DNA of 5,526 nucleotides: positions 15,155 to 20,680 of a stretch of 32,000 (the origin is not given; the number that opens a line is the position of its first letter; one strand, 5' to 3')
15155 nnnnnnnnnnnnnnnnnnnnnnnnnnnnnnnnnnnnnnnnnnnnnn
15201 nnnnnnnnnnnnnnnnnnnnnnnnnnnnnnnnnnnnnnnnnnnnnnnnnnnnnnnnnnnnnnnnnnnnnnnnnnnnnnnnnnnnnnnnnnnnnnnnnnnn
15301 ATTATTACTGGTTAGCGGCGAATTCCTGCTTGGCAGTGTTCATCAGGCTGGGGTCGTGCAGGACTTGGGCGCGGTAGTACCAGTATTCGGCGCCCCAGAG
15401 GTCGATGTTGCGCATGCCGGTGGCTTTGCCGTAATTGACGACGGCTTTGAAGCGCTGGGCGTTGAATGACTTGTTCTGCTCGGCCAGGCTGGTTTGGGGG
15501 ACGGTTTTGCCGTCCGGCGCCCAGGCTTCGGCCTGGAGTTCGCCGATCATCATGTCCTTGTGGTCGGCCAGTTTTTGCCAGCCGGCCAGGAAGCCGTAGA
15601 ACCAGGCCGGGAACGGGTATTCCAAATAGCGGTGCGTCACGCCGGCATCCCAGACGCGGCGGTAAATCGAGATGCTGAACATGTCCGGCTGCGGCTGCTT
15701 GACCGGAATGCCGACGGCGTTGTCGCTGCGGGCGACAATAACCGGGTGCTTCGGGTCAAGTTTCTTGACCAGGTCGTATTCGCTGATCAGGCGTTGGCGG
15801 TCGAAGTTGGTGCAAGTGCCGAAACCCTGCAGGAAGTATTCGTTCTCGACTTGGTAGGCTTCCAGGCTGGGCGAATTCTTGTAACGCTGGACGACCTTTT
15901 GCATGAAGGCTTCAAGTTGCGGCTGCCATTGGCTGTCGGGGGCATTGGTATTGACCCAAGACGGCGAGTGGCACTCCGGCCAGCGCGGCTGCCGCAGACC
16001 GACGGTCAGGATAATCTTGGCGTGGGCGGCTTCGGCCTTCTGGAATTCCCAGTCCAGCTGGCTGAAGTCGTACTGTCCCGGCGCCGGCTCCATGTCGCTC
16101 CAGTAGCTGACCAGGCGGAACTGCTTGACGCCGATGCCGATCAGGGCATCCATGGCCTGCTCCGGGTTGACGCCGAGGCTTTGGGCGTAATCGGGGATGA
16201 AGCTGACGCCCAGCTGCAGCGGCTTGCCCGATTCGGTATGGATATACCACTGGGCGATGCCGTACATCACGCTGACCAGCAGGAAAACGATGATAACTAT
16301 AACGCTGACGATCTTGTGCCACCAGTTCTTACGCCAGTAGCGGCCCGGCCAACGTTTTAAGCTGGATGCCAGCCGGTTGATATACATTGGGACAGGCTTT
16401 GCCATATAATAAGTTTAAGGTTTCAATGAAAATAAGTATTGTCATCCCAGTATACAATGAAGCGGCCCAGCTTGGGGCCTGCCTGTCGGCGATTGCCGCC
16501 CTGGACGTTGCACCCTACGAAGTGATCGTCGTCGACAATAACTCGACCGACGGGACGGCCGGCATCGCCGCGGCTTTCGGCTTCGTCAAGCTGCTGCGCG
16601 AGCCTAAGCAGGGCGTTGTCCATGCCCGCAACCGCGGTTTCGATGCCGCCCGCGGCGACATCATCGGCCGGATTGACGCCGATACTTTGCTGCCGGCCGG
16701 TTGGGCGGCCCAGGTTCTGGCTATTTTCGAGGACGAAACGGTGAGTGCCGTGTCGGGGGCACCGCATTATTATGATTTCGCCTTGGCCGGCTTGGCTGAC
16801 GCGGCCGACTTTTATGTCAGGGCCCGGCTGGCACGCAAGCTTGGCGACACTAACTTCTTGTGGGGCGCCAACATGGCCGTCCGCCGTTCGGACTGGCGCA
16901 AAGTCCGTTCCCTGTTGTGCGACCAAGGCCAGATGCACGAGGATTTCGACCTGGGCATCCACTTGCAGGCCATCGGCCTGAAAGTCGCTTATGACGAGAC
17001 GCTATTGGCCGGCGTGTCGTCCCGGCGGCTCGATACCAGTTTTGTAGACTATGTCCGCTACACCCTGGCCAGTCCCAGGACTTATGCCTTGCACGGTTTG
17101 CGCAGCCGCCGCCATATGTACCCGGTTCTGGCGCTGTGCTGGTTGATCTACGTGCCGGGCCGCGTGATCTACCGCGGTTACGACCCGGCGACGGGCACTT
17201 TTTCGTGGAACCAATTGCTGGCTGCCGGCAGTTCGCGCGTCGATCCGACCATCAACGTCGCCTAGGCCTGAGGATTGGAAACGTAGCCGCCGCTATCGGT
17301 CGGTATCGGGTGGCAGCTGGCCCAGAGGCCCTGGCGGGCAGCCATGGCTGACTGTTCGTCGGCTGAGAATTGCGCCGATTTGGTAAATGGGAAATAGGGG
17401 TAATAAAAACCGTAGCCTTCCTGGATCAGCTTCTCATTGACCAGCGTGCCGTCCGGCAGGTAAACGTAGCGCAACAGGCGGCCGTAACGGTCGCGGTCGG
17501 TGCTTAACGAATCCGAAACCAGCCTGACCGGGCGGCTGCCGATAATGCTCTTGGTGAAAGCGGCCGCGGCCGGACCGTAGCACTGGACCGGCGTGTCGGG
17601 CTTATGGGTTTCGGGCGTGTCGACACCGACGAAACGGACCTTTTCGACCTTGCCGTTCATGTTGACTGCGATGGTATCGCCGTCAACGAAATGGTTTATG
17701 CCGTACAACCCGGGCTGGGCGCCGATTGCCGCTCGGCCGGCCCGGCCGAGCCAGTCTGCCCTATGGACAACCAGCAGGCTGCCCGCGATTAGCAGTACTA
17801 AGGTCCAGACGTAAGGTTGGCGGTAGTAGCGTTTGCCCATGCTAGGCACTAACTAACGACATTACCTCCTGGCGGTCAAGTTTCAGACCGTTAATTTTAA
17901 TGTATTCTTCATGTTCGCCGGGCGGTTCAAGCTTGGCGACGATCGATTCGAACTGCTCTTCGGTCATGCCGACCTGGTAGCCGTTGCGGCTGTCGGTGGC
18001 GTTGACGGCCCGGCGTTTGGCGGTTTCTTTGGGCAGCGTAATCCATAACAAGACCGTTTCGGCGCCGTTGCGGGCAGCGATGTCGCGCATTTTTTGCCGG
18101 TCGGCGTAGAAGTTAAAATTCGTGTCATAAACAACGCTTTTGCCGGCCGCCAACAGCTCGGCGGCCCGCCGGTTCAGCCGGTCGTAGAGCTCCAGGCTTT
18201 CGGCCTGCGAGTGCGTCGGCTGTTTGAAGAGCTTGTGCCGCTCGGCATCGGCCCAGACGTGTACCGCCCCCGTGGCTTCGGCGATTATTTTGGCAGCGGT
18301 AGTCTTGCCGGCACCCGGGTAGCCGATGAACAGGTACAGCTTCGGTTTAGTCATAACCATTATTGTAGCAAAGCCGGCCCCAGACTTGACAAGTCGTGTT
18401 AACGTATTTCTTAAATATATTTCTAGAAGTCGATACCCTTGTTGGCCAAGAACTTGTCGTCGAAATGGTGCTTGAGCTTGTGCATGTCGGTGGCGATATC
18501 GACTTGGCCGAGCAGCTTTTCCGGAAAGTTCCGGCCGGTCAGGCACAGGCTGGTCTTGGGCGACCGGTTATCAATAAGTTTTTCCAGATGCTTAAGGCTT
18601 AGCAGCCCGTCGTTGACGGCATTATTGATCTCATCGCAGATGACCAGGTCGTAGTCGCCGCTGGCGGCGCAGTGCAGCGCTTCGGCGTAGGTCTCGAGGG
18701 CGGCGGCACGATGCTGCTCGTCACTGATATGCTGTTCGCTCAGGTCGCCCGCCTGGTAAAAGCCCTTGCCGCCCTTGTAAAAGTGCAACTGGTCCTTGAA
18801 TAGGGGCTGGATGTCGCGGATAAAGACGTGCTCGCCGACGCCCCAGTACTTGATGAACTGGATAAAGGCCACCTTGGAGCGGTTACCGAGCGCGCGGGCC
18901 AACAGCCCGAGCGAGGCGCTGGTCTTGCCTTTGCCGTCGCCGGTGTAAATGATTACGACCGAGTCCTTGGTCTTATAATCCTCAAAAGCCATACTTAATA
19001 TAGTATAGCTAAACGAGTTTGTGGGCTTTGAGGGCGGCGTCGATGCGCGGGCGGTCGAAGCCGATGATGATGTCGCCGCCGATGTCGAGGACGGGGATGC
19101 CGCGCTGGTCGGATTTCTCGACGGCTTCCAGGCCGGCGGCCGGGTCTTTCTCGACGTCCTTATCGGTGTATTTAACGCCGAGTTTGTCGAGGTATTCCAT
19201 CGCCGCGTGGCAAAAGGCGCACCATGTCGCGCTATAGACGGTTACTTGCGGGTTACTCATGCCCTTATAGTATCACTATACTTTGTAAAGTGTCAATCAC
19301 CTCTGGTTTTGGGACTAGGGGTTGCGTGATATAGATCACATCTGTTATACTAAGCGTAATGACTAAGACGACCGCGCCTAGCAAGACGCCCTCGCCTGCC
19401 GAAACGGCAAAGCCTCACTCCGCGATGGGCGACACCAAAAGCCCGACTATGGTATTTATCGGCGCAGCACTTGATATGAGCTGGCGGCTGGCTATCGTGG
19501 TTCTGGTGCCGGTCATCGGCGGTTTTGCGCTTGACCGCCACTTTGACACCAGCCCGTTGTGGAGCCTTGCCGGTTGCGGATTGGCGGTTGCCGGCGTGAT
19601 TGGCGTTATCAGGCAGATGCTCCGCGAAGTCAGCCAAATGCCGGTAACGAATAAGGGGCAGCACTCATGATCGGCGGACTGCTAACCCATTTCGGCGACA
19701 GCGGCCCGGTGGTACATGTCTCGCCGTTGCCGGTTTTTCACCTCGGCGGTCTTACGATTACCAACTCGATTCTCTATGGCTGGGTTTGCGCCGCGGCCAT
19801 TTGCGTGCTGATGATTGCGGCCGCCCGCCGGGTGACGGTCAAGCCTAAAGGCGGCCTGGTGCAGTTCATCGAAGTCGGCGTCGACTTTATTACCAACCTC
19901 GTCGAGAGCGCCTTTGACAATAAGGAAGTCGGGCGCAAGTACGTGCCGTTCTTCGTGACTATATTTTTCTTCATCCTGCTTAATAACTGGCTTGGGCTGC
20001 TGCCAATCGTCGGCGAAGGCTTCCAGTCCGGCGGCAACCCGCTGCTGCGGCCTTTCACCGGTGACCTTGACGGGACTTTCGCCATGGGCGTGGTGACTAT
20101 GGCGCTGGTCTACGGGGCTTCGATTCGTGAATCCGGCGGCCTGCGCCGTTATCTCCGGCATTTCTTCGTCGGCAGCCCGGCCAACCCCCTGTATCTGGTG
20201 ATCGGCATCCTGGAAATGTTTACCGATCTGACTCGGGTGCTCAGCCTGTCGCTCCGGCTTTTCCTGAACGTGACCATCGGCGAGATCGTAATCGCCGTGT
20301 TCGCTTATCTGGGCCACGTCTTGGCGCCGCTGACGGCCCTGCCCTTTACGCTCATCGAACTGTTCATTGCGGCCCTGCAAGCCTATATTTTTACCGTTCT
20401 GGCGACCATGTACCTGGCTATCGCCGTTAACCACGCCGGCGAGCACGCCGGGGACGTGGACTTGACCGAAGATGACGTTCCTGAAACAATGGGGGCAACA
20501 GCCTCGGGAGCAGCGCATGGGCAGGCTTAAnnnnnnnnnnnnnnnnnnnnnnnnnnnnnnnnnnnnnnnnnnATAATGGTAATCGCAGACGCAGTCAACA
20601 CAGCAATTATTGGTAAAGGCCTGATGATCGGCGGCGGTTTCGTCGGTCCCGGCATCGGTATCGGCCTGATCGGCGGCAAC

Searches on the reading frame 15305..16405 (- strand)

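Call 11: search_protein_families(library=pfam, proteins=[window:15305-16405:-], max_evalue=0.01)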
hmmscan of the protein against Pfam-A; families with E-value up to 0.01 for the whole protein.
window:15305-16405:- (366 aa): 1 family
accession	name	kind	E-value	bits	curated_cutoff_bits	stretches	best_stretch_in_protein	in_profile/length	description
PF02449.21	Glyco_hydro_42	-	2.1e-09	37.7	21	1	92-194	23-142/376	Beta-galactosidase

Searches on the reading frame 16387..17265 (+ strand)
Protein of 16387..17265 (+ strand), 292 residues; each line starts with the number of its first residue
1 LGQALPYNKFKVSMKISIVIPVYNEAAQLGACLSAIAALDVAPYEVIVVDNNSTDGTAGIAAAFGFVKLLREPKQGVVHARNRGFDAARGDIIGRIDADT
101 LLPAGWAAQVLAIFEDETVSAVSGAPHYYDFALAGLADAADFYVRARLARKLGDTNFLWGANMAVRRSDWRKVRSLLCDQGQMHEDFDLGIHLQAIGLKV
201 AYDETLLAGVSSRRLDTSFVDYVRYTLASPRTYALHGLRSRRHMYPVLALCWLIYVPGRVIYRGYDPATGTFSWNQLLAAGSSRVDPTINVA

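Call 29: search_protein_families(library=pfam, proteins=[window:16387-17265:+], max_evalue=0.01)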
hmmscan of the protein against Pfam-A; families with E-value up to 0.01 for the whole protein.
window:16387-17265:+ (292 aa): 6 families
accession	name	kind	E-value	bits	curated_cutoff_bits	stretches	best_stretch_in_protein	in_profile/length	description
PF00535.33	Glycos_transf_2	-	1.1e-28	100.7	23.3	1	17-169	1-163/168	Glycosyl transferase family 2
PF13641.12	Glyco_tranf_2_3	-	9.5e-16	58.9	27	1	16-203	3-204/230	Glycosyltransferase like family 2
PF13632.12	Glyco_trans_2_3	-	6e-09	36.4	27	1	96-248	5-144/198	Glycosyl transferase family group 2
PF13506.12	Glyco_transf_21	-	1.5e-08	34.8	21.7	1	82-221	23-164/174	Glycosyl transferase family 21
PF10111.15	Glyco_tranf_2_2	-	0.00017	21.7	27.3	1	17-118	1-110/276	Glycosyltransferase like family 2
PF13704.12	Glyco_tranf_2_4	-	0.0051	17.7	27.5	0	24-99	2-81/98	Glycosyl transferase family 2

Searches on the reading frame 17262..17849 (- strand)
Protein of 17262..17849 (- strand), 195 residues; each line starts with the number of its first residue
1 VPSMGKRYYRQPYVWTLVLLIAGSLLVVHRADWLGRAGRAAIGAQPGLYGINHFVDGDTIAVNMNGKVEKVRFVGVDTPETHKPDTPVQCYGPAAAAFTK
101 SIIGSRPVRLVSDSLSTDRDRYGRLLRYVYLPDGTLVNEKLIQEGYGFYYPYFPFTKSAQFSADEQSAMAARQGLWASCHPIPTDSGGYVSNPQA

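Call 29: search_protein_families(library=pfam, proteins=[window:17262-17849:-], max_evalue=0.01)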
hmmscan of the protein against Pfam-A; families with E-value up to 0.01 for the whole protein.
window:17262-17849:- (195 aa): 1 family
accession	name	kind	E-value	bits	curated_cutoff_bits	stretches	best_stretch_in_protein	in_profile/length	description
PF00565.23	SNase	-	2.9e-22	79.6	21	1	70-177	1-106/107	Staphylococcal nuclease homologue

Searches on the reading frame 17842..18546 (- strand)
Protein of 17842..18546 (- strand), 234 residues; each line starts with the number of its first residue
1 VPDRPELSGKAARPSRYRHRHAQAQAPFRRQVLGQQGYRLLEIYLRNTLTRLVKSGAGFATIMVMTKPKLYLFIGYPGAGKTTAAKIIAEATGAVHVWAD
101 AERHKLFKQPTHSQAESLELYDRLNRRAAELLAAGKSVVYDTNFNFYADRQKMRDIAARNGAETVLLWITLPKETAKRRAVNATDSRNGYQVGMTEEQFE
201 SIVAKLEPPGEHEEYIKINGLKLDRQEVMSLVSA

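Call 29: search_protein_families(library=pfam, proteins=[window:17842-18546:-], max_evalue=0.01)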
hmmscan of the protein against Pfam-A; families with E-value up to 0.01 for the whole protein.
window:17842-18546:- (234 aa): 8 families
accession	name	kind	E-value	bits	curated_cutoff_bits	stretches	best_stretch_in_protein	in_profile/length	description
PF13671.12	AAA_33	-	2.7e-22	80.1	27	1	70-209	1-143/143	AAA domain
PF06414.18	Zeta_toxin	-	3.1e-08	33.7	22.3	1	66-180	14-140/199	Zeta toxin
PF13207.12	AAA_17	-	1.4e-05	25.8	27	1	75-187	2-127/136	AAA domain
PF08433.16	KTI12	-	7.2e-05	22.9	22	1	70-212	3-143/271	Chromatin associated protein KTI12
PF13238.12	AAA_18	-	0.00013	22.8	29.4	1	73-187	3-115/128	AAA domain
PF01583.26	APS_kinase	-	0.00041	20.8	21.1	1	72-181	6-119/152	Adenylylsulphate kinase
PF00004.35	AAA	-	0.00087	20.2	21.2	1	72-94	2-24/131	ATPase family associated with various cellular activities (AAA)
PF13521.12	AAA_28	-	0.0062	17.2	27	0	72-110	3-40/164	AAA domain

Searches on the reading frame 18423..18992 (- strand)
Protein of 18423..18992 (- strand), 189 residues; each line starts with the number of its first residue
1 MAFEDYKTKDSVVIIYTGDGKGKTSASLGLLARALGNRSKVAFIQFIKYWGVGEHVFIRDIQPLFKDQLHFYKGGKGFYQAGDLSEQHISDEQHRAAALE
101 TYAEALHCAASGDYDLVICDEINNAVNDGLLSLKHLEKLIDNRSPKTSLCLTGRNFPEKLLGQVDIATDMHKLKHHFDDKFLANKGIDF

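Call 29: search_protein_families(library=pfam, proteins=[window:18423-18992:-], max_evalue=0.01)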
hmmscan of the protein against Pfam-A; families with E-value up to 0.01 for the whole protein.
window:18423-18992:- (189 aa): 2 families
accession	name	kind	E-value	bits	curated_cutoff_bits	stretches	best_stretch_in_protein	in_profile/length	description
PF02572.21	CobA_CobO_BtuR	-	1.1e-45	156.3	25.7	1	11-189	3-172/172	ATP:corrinoid adenosyltransferase BtuR/CobO/CobP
PF04851.21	ResIII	-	0.0043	17.4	22.5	0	87-106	128-147/164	Type III restriction enzyme, res subunit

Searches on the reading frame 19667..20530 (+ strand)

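Call 29: search_protein_families(library=pfam, proteins=[window:19667-20530:+], max_evalue=0.01)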
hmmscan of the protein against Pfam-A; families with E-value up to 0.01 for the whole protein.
window:19667-20530:+ (287 aa): 1 family
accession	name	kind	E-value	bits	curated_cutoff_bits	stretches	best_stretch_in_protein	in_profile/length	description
PF00119.25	ATP-synt_A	-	4.9e-44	151.2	33.9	1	36-250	2-216/217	ATP synthase A chain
